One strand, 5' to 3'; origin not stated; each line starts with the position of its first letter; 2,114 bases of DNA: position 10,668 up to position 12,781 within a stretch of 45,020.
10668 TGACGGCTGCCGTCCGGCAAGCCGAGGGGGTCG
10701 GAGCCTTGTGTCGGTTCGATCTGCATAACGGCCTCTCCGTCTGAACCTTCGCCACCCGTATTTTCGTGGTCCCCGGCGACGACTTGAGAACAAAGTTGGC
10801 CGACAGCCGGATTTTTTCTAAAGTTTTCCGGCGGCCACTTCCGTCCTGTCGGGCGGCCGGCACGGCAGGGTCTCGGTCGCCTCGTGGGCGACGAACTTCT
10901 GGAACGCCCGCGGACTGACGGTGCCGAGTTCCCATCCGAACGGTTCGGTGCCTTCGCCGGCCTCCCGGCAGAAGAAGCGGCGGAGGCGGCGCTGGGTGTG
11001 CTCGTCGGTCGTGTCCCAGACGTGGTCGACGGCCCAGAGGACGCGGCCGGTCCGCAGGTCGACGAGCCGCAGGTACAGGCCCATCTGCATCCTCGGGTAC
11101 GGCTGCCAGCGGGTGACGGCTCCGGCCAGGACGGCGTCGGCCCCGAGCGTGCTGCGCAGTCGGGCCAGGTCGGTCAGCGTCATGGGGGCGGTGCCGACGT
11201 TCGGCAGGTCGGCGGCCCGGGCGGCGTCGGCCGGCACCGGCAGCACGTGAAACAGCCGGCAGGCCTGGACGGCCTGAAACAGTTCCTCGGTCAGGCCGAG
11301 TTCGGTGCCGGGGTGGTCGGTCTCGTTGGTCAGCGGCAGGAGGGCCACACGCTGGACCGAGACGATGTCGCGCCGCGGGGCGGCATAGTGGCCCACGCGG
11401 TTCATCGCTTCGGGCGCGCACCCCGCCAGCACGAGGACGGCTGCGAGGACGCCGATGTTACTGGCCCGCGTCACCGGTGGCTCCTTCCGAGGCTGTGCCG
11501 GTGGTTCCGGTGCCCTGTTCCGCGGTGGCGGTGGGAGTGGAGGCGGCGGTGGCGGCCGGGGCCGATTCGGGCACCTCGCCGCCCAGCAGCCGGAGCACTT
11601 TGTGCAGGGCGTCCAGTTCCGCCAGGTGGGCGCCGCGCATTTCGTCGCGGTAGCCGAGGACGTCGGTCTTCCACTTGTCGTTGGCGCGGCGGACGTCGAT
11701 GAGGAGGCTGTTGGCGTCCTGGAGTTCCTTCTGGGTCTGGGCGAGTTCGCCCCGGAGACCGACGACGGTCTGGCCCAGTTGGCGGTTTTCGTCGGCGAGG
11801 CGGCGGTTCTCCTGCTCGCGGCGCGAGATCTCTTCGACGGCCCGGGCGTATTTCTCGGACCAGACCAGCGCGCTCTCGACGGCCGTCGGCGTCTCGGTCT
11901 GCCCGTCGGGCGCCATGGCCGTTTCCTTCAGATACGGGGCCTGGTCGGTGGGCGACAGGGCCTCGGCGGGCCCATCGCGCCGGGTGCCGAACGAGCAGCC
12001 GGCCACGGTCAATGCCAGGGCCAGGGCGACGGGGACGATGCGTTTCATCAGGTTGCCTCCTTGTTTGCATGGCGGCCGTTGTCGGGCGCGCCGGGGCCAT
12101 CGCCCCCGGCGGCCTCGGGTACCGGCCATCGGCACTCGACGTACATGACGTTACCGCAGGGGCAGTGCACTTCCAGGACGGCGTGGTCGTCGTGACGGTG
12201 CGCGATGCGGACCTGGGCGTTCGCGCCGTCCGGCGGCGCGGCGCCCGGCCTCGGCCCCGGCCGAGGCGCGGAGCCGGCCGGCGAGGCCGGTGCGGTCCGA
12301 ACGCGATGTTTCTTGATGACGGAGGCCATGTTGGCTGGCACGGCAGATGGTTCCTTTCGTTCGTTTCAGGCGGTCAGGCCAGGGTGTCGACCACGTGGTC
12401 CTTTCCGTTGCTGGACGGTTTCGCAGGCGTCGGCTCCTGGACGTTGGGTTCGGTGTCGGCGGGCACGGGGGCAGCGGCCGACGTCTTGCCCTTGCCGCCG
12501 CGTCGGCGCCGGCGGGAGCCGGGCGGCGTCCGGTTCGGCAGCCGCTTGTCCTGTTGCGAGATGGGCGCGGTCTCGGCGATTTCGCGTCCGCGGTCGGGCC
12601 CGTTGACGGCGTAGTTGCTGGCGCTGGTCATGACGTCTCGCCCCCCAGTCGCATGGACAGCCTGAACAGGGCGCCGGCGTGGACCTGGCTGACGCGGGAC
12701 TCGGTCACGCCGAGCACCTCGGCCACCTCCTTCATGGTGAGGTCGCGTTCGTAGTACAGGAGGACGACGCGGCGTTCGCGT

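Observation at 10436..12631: Five-gene module co-translated with fliA: two small unknown proteins, two lipoproteins and a FlgM-like gene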

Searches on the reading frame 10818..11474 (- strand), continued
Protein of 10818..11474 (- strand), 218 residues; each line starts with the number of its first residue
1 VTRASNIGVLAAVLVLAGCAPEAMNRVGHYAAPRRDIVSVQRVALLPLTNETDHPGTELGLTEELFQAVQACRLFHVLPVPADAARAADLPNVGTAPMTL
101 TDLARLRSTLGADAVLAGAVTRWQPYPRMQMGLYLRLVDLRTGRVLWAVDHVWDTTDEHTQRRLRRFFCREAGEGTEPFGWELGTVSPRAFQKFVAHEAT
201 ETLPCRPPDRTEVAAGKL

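Call 104: find_encoding_contigs(protein=P0035, flank=5000, max_places=1)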
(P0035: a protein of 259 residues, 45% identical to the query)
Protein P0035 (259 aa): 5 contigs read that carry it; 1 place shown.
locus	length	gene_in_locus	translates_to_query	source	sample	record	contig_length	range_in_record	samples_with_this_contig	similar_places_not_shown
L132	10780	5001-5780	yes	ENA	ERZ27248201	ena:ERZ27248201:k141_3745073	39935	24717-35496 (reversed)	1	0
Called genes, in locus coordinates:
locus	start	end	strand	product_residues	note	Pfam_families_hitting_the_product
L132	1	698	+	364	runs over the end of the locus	PF01312:Bac_export_2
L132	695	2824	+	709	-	PF00771:FHIPEP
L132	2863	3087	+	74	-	-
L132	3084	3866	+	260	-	PF04542:Sigma70_r2, PF04539:Sigma70_r3 (weak), PF04545:Sigma70_r4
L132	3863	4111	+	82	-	-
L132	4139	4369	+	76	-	-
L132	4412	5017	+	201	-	-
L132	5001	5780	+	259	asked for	-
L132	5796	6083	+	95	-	-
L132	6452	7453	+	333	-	PF01052:FliMN_C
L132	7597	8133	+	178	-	PF12728:HTH_17 (weak), PF00072:Response_reg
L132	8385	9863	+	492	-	PF02321:OEP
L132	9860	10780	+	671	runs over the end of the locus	PF19335:HMBD, PF25919:BSH_CusB, PF25973:BSH_CzcB, PF25869:3HB_CusB (faint), PF25954:Beta-barrel_RND_2, PF25989:YknX_C (faint), PF25975:CzcB_C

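Call 105: find_encoding_contigs(protein=P0044, flank=5000, max_places=1)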
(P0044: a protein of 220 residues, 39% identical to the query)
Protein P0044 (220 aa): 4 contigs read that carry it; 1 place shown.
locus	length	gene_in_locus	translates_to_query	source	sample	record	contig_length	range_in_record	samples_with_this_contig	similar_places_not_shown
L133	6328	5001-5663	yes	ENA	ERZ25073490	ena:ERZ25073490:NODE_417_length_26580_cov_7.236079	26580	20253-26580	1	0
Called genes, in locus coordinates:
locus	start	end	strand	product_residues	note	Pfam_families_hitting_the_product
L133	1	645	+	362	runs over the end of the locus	PF01312:Bac_export_2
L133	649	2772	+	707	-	PF00771:FHIPEP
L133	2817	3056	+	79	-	-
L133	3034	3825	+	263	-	PF04542:Sigma70_r2, PF04539:Sigma70_r3, PF13384:HTH_23 (faint), PF08281:Sigma70_r4_2, PF04545:Sigma70_r4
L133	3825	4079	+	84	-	-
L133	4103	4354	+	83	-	-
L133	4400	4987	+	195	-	-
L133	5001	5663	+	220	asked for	-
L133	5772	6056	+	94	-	-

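Call 106: find_encoding_contigs(protein=P0024, flank=5000, max_places=1)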
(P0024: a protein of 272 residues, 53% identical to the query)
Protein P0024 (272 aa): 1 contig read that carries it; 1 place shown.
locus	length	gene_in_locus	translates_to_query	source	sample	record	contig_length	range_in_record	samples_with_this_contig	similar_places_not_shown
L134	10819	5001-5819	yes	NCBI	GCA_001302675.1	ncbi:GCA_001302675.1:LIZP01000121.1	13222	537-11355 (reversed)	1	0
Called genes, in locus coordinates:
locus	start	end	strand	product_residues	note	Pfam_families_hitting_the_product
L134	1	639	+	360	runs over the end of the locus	PF01312:Bac_export_2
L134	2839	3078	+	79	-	-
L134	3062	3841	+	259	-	PF04542:Sigma70_r2, PF04539:Sigma70_r3 (weak), PF08281:Sigma70_r4_2, PF04545:Sigma70_r4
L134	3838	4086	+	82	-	-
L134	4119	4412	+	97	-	-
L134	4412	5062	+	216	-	-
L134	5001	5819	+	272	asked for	-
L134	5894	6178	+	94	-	-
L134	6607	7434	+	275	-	PF00669:Flagellin_N, PF00700:Flagellin_C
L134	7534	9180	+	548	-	PF02465:FliD_N, PF07196:Flagellin_IN (weak), PF07195:FliD_C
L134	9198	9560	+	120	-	PF02561:FliS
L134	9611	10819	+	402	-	PF01590:GAF, PF13185:GAF_2 (weak), PF13492:GAF_3 (faint), PF13487:HD_5, PF01966:HD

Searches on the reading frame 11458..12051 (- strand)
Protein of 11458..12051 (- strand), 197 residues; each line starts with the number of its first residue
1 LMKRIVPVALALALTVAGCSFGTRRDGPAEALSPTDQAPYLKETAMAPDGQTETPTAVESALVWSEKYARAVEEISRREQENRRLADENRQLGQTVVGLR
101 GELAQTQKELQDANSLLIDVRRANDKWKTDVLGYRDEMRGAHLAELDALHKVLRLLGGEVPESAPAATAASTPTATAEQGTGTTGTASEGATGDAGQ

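Call 3: search_protein_families(library=pfam, max_evalue=1, proteins=[window:11458-12051:-])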
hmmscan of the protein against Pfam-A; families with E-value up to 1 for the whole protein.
window:11458-12051:- (197 aa): 5 families
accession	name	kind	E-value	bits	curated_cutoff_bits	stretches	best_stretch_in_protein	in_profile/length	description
PF06005.17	ZapB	-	0.016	16.1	31.5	1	66-114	11-59/71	Cell division protein ZapB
PF16515.11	HIP1_clath_bdg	-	0.034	15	28.8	1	75-136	36-94/99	Clathrin-binding domain of Huntingtin-interacting protein 1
PF07989.16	Cnn_1N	-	0.095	13.3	28.5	1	78-114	34-70/74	Centrosomin N-terminal motif 1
PF08139.17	LPAM_1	-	0.14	13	20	1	2-20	1-18/18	Prokaryotic membrane lipoprotein lipid attachment site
PF19491.4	DUF6026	-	0.39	11.1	26.6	1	78-109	18-49/51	Family of unknown function (DUF6026)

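Call 7: search_protein_families(library=ncbifam, max_evalue=1, proteins=[window:11458-12048:-])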
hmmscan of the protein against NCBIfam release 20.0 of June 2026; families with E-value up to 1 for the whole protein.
window:11458-12048:- (196 aa): 5 families
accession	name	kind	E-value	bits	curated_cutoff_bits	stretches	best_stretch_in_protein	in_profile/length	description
TIGR04211.1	SH3_and_anchor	equivalog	0.012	15.3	65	1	52-124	60-135/198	TIGR04211 family SH3 domain-containing protein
NF010455.0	PRK13883.1-1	equivalog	0.096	12.8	296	0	147-189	71-113/162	conjugal transfer protein TrbH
NF046053.1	lipo_BPTD_2524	equivalog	0.11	12.8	50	1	1-28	1-28/132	BPTD_2524 family lipoprotein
NF047408.1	SA0632_fam_LP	equivalog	0.15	11.7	70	0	72-110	29-67/68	SA0632 family lipoprotein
NF047847.2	SS_mature_LptM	equivalog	0.2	11.8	27.7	1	1-18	1-20/31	LPS translocon maturation chaperone LptM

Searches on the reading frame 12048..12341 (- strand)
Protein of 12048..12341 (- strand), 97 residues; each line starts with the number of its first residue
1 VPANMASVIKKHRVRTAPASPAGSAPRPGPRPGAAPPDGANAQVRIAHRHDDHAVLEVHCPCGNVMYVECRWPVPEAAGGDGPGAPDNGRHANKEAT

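Call 3: search_protein_families(library=pfam, max_evalue=1, proteins=[window:12048-12341:-])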
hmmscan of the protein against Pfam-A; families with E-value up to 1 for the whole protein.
window:12048-12341:- (97 aa): 0 families

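Call 7: search_protein_families(library=ncbifam, max_evalue=1, proteins=[window:12048-12341:-])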
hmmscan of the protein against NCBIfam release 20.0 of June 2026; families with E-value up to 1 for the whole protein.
window:12048-12341:- (97 aa): 0 families

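Call 15: find_homologous_proteins(query=window:12048-12341:-, max_evalue=0.01)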
Query window:12048-12341:- (97 aa): 5 proteins with E <= 0.01 among 22 candidates.
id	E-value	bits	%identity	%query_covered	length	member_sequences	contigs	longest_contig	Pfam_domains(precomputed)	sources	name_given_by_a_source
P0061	6.5e-58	211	99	100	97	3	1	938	-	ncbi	-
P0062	3.4e-47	177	85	100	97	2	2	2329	-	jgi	-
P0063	1.4e-34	136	68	99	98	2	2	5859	-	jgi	-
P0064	8.1e-31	124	64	100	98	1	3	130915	-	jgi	-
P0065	2.2e-16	78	54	100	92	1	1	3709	-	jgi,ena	-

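Call 30: search_solved_structures(query=A3, max_evalue=10, show_alignments=1)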
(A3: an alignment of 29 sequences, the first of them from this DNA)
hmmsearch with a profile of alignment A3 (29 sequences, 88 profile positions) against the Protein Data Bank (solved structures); distinct sequences matched with E-value up to 10: 2.
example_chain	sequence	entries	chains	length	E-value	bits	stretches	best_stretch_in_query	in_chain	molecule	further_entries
6spb_1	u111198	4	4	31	0.13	15.9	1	53-71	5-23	50S ribosomal protein L31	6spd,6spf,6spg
1uh6_A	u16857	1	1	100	0.55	13.9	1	37-77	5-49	ubiquitin-like 5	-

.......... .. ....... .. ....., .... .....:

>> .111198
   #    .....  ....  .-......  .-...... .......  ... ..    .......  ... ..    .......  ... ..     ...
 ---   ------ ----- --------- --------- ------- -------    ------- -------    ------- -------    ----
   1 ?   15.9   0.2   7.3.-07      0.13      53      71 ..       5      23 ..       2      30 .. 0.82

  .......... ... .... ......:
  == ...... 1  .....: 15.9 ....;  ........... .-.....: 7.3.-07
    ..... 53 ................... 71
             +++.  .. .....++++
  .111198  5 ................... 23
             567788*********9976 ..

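Call 33: search_protein_families(library=pfam, alignment_id=A3, max_evalue=1)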
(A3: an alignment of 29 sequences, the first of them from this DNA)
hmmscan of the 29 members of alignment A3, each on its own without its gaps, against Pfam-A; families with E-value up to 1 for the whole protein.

A. member 1, seq(97 aa): 0 families

B. families by the number of members that match (of 29 scanned): 4 families
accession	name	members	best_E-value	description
PF01485.27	IBR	1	0.0034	IBR domain, a half RING-finger domain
PF16712.10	SCAB_CC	1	0.11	Coiled-coil regions of plant-specific actin-binding protein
PF02736.25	Myosin_N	1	0.13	Myosin N-terminal SH3-like domain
PF01440.21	Gemini_AL2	1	0.16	Geminivirus AL2 protein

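Call 36: find_homologous_proteins(query=A3, max_evalue=0.001)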
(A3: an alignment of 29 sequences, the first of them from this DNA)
Query A3 (29 sequences) (97 aa, profile of the alignment): 865 proteins with E <= 0.001 among 1463 candidates; the best 120 are listed.
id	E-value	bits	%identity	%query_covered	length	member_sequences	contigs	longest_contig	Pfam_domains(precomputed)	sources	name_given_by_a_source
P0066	7.2e-23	99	29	86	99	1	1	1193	-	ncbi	-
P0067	1.1e-21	95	34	49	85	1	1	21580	-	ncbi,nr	ncbi:MAG: hypothetical protein JW828_16135 [Sedimentisphaerales bacterium]|nr:hypothetical protein [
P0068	1.3e-21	95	34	42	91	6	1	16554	-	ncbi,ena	-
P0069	1.3e-21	95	26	74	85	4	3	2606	-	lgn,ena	-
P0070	1.5e-21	94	34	67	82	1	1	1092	-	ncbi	-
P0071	2.7e-21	94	34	42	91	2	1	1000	-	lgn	-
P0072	3.0e-21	93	44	35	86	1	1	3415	-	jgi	jgi:hypothetical protein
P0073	4.3e-21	93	44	33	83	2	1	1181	-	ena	-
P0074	5.2e-21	93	26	75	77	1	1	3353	-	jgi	jgi:hypothetical protein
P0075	5.9e-21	92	33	87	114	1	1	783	-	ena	-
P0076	7.5e-21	92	31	63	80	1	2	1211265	-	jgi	jgi:hypothetical protein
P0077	8.6e-21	92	34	58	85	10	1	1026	-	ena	-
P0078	9.0e-21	92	26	74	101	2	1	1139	-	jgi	-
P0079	9.1e-21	92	38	22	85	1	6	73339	-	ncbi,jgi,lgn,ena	-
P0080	1.0e-20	92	29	74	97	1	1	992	-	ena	-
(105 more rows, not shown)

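Call 43: predict_structure(alignment_id=A5)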
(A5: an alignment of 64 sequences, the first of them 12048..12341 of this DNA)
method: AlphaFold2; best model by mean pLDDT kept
length: 97 residues; sequences in the alignment: 64
mean_pLDDT: 61.4   pTM: 0.34
mean pLDDT of the five models: 61.4, 60.9, 60.6, 60.4, 59.5
residues with pLDDT >= 90: 9; 70-90: 24; 50-70: 20; < 50: 44
segments of 3 or more residues with pLDDT < 50: 1-4, 12-21, 24-26, 30-34, 80-88, 90-97
pLDDT, mean of each block of 10 residues (from residue 1): 50 48 48 50 83 88 87 65 46 45
secondary structure, 60 per line:
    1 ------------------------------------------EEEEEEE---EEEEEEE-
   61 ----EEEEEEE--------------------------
elements in order: E43-49 E53-59 E65-71

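Call 48: fold_search(model_id=the predicted structure, library=pdb)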
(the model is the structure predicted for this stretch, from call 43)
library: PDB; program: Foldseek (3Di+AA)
matches with E <= 10: 667; with E <= 0.001: 0
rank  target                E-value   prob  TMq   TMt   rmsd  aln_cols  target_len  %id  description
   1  8a8o_C                7.5e-01  0.96  0.28  0.27   1.1        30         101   17  PAPS reductase from Methanothermococcus thermolithotrophicus refined to 1.45 A (released 2023-04-26)
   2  8a8o_D                7.5e-01  0.96  0.28  0.27   1.1        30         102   17  PAPS reductase from Methanothermococcus thermolithotrophicus refined to 1.45 A (released 2023-04-26)
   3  3gyx_B                7.5e-01  0.69  0.32  0.20   6.6        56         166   16  Crystal structure of adenylylsulfate reductase from Desulfovibrio gigas (released 2009-12-15)
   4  1jnr_B                1.3e+00  0.66  0.31  0.21   2.8        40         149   12  Structure of adenylylsulfate reductase from the hyperthermophilic Archaeoglobus fulgidus at 1.6 resolution (released 2002-02-27)
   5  3ibq                  1.3e+00  0.44  0.24  0.10   3.5        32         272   19  Crystal structure of pyridoxal kinase from Lactobacillus plantarum in complex with ATP (released 2009-07-28)
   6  3nwz_C                1.3e+00  0.25  0.18  0.12   4.3        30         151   23  Crystal Structure of BH2602 protein from Bacillus halodurans with CoA, Northeast Structural Genomics Consortium Target (released 2010-09-08)
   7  8wv3_A                1.3e+00  0.20  0.17  0.11   4.1        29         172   14  NUDIX hydrolase from Bacillus methanolicus (released 2024-10-30)
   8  5hij                  1.4e+00  0.95  0.30  0.12   0.7        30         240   17  Crystal structure of glycine sarcosine N-methyltransferase from Methanohalophilus portucalensis in complex with betaine (released 2016-11-23)
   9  3dja_A                1.4e+00  0.35  0.22  0.05   2.7        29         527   31  Crystal Structure of cpaf solved with MAD (released 2009-01-13)
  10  5gwx                  1.6e+00  0.84  0.30  0.12   3.2        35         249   17  Crystal structure of glycine sarcosine N-methyltransferase from Methanohalophilus portucalensis in complex with S-adenos (released 2016-11-23)
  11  3hyo                  1.6e+00  0.41  0.24  0.10   3.5        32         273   19  Crystal structure of pyridoxal kinase from Lactobacillus plantarum in complex with ADP (released 2009-06-30)
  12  3jva_C                1.6e+00  0.33  0.25  0.08   4.6        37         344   24  Crystal structure of Dipeptide Epimerase from Enterococcus faecalis V583 (released 2010-08-11)
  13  6gru_B                1.6e+00  0.21  0.18  0.10   4.1        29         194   10  Crystal structure of human NUDT5 (released 2018-06-27)
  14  5h02                  1.7e+00  0.93  0.30  0.12   0.6        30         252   17  Crystal structure of Methanohalophilus portucalensis glycine sarcosine N-methyltransferase tetramutant (H21G, E23T, E24N (released 2016-11-23)
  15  4g9k_A                1.7e+00  0.85  0.28  0.06   1.1        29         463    7  Structure of the Ndi1 protein from Saccharomyces cerevisiae (released 2012-09-05)
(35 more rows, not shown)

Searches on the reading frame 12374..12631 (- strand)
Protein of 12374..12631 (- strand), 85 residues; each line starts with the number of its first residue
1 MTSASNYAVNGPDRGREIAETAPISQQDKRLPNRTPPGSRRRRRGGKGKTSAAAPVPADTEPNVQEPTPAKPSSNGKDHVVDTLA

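Call 3: search_protein_families(library=pfam, max_evalue=1, proteins=[window:12374-12631:-])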
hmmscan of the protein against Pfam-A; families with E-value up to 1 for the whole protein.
window:12374-12631:- (85 aa): 0 families

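Call 7: search_protein_families(library=ncbifam, max_evalue=1, proteins=[window:12374-12631:-])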
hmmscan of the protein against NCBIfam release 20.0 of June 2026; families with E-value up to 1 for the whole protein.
window:12374-12631:- (85 aa): 0 families

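Call 31: search_solved_structures(query=A2, max_evalue=10, show_alignments=1)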
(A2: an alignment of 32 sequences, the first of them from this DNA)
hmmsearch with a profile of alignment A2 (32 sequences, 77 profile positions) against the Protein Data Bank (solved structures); distinct sequences matched with E-value up to 10: 3.
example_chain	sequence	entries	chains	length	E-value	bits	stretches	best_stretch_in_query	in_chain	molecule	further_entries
5msj_A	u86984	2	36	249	0.15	15.8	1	12-50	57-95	Proteasome activator complex subunit 1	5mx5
2zi0_A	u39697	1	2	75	0.66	13.8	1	15-72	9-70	Protein 2b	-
7olc_Li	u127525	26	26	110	6.2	10.6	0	15-47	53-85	60S ribosomal protein L36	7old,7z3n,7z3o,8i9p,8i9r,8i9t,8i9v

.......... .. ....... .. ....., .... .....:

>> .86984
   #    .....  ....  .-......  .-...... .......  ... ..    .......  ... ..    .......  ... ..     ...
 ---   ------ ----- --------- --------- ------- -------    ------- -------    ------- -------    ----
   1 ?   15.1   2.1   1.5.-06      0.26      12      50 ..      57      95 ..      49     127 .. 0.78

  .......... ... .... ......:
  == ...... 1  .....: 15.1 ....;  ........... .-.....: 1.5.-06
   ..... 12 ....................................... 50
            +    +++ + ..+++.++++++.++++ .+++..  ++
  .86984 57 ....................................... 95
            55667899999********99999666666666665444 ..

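Call 34: search_protein_families(library=pfam, alignment_id=A2, max_evalue=1)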
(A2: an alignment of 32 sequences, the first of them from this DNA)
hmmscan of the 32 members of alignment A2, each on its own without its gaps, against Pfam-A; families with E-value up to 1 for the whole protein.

A. member 1, seq(85 aa): 0 families

B. families by the number of members that match (of 32 scanned): 22 families
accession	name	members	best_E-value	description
PF15814.10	FAM199X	2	0.2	Protein family FAM199X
PF15807.10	MAP17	2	0.63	Membrane-associated protein 117 kDa, PDZK1-interacting protein 1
PF16616.10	PHC2_SAM_assoc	1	0.0032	Unstructured region on Polyhomeotic-like protein 1 and 2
PF06658.17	DUF1168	1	0.0033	Protein of unknown function (DUF1168)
PF10127.15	RlaP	1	0.013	RNA repair pathway DNA polymerase beta family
PF17824.6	DUF5586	1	0.017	Family of unknown function (DUF5586)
PF15768.10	CC190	1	0.018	Coiled-coil domain-containing protein 190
PF21419.2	RoxA-like_Cyt-c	1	0.027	RoxA-like, cytochrome c-like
PF17527.7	ALC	1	0.03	Phage ALC protein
PF15994.10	DUF4770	1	0.04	Domain of unknown function (DUF4770)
PF03159.24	XRN_N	1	0.044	XRN 5'-3' exonuclease N-terminus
PF04152.19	Mre11_DNA_bind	1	0.049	Mre11 DNA-binding presumed domain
PF12220.14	U1snRNP70_N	1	0.07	U1 small nuclear ribonucleoprotein of 70kDa MW N terminal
PF15636.11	Tox-GHH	1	0.096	GHH signature containing HNH/Endo VII superfamily nuclease toxin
PF14151.11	YfhD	1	0.12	YfhD-like protein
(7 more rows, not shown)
